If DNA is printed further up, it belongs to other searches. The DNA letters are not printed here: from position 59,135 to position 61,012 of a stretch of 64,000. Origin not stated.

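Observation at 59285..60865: ICE-encoded second RpoD-like sigma factor with altered promoter-recognition residues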

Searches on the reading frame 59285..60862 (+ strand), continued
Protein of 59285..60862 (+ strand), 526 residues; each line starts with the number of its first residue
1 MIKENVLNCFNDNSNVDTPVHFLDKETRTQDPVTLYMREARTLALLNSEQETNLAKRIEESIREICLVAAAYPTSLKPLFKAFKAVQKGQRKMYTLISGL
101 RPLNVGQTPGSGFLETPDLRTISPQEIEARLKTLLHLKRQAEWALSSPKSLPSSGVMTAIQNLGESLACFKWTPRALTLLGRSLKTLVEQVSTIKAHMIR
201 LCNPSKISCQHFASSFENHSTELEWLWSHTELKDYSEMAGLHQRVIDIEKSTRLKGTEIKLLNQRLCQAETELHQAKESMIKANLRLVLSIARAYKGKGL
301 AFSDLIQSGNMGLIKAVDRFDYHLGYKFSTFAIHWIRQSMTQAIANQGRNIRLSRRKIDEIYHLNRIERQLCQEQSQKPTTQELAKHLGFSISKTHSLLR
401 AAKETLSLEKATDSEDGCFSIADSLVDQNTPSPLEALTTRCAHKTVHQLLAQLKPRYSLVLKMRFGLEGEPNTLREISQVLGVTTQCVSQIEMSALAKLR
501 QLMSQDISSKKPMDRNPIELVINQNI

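Call 18: find_encoding_contigs(protein=P0004, flank=10000, max_places=3)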
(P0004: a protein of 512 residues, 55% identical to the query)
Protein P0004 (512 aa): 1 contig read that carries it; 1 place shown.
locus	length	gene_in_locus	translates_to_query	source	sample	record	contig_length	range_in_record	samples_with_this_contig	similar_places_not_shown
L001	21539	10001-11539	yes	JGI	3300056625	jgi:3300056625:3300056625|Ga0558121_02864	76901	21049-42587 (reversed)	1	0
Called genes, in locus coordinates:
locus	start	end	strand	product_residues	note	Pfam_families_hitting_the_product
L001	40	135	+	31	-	-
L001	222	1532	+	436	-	-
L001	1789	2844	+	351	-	PF01548:DEDD_Tnp_IS110 (weak), PF02371:Transposase_20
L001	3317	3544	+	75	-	-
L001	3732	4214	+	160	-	-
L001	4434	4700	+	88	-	PF01527:HTH_Tnp_1, PF13384:HTH_23 (weak), PF13518:HTH_28 (weak)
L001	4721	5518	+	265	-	PF13276:HTH_21 (weak), PF00665:rve, PF13683:rve_3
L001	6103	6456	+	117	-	-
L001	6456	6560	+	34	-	-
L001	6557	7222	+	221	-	PF21983:NikA-like (faint)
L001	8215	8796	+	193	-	PF07275:ArdA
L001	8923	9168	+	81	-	PF07275:ArdA (weak)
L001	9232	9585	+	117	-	PF07275:ArdA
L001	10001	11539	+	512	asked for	PF04546:Sigma70_ner, PF04542:Sigma70_r2, PF04539:Sigma70_r3, PF09339:HTH_IclR (faint), PF04545:Sigma70_r4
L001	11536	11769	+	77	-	-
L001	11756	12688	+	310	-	PF04754:Transposase_31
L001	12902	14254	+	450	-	PF01609:DDE_Tnp_1 (weak)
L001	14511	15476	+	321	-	PF01548:DEDD_Tnp_IS110, PF02371:Transposase_20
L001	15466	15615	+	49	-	-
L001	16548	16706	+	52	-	-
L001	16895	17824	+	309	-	-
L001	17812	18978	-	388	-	PF02826:2-Hacid_dh_C (faint), PF03446:NAD_binding_2 (weak)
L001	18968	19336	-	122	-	-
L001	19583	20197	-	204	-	PF00072:Response_reg, PF00196:GerE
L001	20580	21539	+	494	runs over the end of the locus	PF08448:PAS_4, PF00512:HisKA, PF02518:HATPase_c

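Call 19: find_encoding_contigs(protein=P0019, flank=10000, max_places=2)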
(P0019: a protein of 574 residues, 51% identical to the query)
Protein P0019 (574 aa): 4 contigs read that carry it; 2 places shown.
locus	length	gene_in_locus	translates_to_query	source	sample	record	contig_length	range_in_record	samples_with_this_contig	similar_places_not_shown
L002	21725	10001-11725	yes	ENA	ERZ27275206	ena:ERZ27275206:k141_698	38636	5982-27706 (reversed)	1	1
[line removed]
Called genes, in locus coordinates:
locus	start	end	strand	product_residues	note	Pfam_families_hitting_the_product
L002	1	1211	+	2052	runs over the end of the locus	PF08751:TrwC, PF01443:Viral_helicase1 (faint), PF13245:AAA_19, PF13604:AAA_30, PF23639:DUF7146, PF13362:Toprim_3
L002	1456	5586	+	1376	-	PF12796:Ank_2, PF13637:Ank_4 (faint), PF00023:Ank (faint), PF12796:Ank_2, PF13857:Ank_5 (weak), PF12796:Ank_2, PF27266:CBUA0006_C, PF27266:CBUA0006_C, +2 more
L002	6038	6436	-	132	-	-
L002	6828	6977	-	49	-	-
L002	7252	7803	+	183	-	PF07275:ArdA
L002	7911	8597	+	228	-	PF07275:ArdA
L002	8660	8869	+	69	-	-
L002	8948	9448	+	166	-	PF00226:DnaJ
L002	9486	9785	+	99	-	PF20213:DUF6573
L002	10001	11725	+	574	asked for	PF04546:Sigma70_ner, PF04542:Sigma70_r2, PF04539:Sigma70_r3, PF04545:Sigma70_r4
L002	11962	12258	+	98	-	-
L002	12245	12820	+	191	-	PF00072:Response_reg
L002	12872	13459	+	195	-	-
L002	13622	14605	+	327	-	-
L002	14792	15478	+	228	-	-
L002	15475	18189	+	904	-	-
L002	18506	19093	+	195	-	-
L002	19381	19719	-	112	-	-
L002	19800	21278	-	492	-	PF03050:DDE_Tnp_IS66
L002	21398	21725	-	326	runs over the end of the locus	-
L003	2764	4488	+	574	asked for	PF04546:Sigma70_ner, PF04542:Sigma70_r2, PF04539:Sigma70_r3, PF04545:Sigma70_r4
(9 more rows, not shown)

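Call 20: find_encoding_contigs(protein=P0011, flank=10000, max_places=2)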
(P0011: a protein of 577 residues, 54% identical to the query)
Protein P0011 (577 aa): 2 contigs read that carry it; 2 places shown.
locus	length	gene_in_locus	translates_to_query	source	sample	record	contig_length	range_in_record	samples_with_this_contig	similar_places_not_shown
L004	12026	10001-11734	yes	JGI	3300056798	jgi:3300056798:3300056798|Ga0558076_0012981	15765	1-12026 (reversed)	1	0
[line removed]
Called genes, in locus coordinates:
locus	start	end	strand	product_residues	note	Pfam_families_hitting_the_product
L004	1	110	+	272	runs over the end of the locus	-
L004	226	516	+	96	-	PF12728:HTH_17 (weak)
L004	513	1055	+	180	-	-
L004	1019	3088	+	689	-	PF13362:Toprim_3, PF13662:Toprim_4, PF13481:AAA_25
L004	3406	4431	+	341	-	PF01548:DEDD_Tnp_IS110, PF02371:Transposase_20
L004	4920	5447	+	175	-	-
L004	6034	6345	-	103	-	-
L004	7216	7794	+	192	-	PF07275:ArdA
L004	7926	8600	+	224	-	PF07275:ArdA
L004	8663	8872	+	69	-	-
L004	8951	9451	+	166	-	PF00226:DnaJ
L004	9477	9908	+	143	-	PF20213:DUF6573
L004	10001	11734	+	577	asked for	PF04546:Sigma70_ner, PF04542:Sigma70_r2, PF04539:Sigma70_r3, PF04545:Sigma70_r4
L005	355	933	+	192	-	PF07275:ArdA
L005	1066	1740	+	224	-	PF07275:ArdA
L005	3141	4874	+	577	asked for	PF04546:Sigma70_ner, PF04542:Sigma70_r2, PF04539:Sigma70_r3, PF04545:Sigma70_r4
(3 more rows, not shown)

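Call 21: find_encoding_contigs(protein=P0017, flank=10000, max_places=2)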
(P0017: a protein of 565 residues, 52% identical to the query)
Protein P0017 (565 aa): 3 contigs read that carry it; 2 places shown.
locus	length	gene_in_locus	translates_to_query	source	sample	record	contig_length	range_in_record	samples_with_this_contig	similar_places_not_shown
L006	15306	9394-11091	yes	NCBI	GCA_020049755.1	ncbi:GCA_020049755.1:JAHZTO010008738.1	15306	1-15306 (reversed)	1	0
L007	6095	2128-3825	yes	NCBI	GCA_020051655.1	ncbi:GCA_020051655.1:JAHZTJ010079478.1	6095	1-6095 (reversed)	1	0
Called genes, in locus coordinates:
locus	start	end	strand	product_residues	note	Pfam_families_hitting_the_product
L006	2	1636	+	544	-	?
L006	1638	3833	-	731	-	-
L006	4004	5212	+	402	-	PF27087:LRR_TMOD-LMOD (faint), PF13516:LRR_6 (faint), PF13855:LRR_8 (faint), PF00560:LRR_1 (faint), PF12799:LRR_4 (faint)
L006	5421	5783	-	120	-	-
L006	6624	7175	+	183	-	PF07275:ArdA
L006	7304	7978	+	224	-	PF07275:ArdA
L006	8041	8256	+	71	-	-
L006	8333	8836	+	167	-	PF00226:DnaJ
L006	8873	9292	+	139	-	PF20213:DUF6573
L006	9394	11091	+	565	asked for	PF04546:Sigma70_ner, PF04542:Sigma70_r2, PF09339:HTH_IclR (faint), PF04539:Sigma70_r3, PF04545:Sigma70_r4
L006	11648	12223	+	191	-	PF00072:Response_reg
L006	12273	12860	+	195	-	-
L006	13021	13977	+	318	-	PF14261:DUF4351 (weak)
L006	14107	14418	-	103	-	-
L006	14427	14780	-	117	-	PF05717:TnpB_IS66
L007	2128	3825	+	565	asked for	PF04546:Sigma70_ner, PF04542:Sigma70_r2, PF09339:HTH_IclR (faint), PF04539:Sigma70_r3, PF04545:Sigma70_r4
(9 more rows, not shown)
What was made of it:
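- On Leading region of a conjugative element: ArdA genes lie upstream of the sigma in L001-L008 (calls 18-21).
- The gene sits beside anti-restriction genes in relatives (calls 19-21).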

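Call 23: find_related_loci(query=window:59285-60862:+, collection=genome_contigs, flank=10000)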
Query window:59285-60862:+ (526 aa) in genome_contigs; peptide patterns used: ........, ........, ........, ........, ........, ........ (x = any residue, [..] = any of these).
26 stretches matched a pattern, but none encodes a relative of the query by tblastn (E <= 1e-3).
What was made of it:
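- Tried and rejected: Exact-pattern genome scan with the single protein found nothing (call 23).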

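Call 25: find_related_loci(query=A2, collection=genome_contigs, flank=10000)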
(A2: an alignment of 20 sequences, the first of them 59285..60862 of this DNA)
Query A2 (526 aa) in genome_contigs; peptide patterns used: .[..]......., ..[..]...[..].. (x = any residue, [..] = any of these).
600 stretches matched a pattern (row limit reached: there are more); 598 encode a relative of the query (tblastn E <= 1e-3); the best 80 are kept; 80 distinct loci.
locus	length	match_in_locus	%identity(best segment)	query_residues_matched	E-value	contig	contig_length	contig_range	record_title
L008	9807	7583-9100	54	20-514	1e-160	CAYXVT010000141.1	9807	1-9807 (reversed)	MAG TPA_asm: Uncultured Candidatus Berkiella sp. isolate SRP170004_co1_105 genome assembly, contig: NODE_11222_length_98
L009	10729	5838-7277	30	24-500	6e-58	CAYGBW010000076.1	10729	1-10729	MAG TPA_asm: uncultured Thermodesulfobacteriota bacterium isolate ERP108616_co1_403 genome assembly, contig: k119_209487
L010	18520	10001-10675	42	276-500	2e-55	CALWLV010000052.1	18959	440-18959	MAG: uncultured Roseburia sp. isolate E16__bin188 genome assembly, contig: E16__k127_6031218, whole genome shotgun seque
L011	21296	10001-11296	32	30-500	5e-53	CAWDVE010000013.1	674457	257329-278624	MAG: uncultured Candidatus Rokubacteria bacterium isolate MFD05674.bin.2.168 genome assembly, contig: contig_39432, whol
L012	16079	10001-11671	43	269-501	2e-52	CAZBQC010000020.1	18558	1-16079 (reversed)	MAG TPA_asm: uncultured Muribaculaceae bacterium isolate SRP263991_co4_516 genome assembly, contig: NODE_4166_length_185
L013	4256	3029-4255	31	29-492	4e-52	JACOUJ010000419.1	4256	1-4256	MAG: Candidatus Rokuibacteriota bacterium isolate NC_groundwater_67_Pr7_S-0.65um_64_12 FFV18_Sp65_scaffold_758344, whole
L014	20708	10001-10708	43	265-500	4e-52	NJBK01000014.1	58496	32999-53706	MAG: Chloroflexi bacterium B3_Chlor 308, whole genome shotgun sequence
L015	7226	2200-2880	43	275-501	5e-51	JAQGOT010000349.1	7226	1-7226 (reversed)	MAG: Pedosphaera sp. isolate RYN_620 scaffold_1270972, whole genome shotgun sequence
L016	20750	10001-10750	41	256-502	1e-50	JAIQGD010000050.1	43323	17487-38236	MAG: Terriglobia bacterium isolate SRVP_35 SRVP18_trench_1_45cm_scaffold_403, whole genome shotgun sequence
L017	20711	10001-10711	41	264-500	4e-50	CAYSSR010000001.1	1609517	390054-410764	MAG TPA_asm: uncultured Anaerolineales bacterium isolate binchicken_co178_113 genome assembly, contig: NODE_1_length_160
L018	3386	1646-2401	42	248-499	1e-50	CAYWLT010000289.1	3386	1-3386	MAG TPA_asm: uncultured Thermodesulfobacteriota bacterium isolate binchicken_co74_409 genome assembly, contig: NODE_6227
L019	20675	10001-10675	41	276-500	2e-50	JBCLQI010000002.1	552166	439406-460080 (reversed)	Lachnospiraceae bacterium 48-33 voucher GPTB0118 scaffold2, whole genome shotgun sequence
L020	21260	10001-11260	29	30-500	4e-50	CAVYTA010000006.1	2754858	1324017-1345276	MAG: uncultured Candidatus Rokubacteria bacterium isolate MFD05567.bin.1.1 genome assembly, contig: contig_5942, whole g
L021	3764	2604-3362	39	248-500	9e-50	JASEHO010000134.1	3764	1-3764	MAG: bacterium isolate Yes70-25 NODE_134_length_3764_cov_30.604206, whole genome shotgun sequence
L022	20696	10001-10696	42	276-507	2e-49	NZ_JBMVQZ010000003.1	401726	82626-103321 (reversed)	Limisphaera sp. 4302-co NODE_3, whole genome shotgun sequence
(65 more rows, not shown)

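Call 26: list_cluster_members(proteins=[window:59285-60862:+, window:59252-60862:+, P0001, window:13027-14916:+, P0020, P0005])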
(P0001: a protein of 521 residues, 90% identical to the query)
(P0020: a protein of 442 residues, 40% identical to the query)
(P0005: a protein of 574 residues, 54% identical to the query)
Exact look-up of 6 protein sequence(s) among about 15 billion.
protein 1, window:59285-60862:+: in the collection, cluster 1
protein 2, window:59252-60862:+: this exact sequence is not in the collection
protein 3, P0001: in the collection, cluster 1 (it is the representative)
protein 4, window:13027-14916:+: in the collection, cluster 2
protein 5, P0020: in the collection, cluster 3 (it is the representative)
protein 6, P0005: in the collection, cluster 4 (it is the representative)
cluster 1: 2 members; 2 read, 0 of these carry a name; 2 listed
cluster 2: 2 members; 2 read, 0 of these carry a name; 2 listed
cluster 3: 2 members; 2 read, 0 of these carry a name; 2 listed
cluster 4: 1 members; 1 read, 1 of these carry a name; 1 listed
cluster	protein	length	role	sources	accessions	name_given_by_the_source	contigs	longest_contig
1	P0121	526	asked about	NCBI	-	-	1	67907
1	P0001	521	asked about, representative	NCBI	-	-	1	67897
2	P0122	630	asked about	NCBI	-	-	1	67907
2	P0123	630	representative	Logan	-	-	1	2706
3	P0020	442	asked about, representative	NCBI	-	-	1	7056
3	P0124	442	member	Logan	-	-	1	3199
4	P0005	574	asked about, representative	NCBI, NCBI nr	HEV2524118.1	MAG TPA: sigma-70 family RNA polymerase sigma factor, partial [Gammaproteobacteria ... | sigma-70 family RNA polymerase sigma factor [Gammaproteobacteria bacterium]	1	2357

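Call 29: find_encoding_contigs(protein=P0121, flank=10000, max_places=3)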
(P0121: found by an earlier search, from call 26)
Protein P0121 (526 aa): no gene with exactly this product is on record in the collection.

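Call 30: find_encoding_contigs(protein=P0020, flank=10000, max_places=2)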
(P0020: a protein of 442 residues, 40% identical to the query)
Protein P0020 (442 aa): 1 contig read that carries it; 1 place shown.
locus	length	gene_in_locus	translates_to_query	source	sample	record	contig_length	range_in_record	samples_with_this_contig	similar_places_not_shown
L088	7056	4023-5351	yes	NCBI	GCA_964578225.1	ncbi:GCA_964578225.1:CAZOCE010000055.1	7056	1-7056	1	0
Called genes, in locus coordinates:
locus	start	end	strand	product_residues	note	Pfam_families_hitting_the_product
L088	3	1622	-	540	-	?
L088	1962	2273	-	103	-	PF01402:RHH_1 (weak)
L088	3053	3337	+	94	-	-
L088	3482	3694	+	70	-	-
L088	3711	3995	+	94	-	-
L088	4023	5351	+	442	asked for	PF00140:Sigma70_r1_2, PF04542:Sigma70_r2, PF04539:Sigma70_r3, PF04545:Sigma70_r4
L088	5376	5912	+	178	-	-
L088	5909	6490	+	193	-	-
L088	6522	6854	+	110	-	-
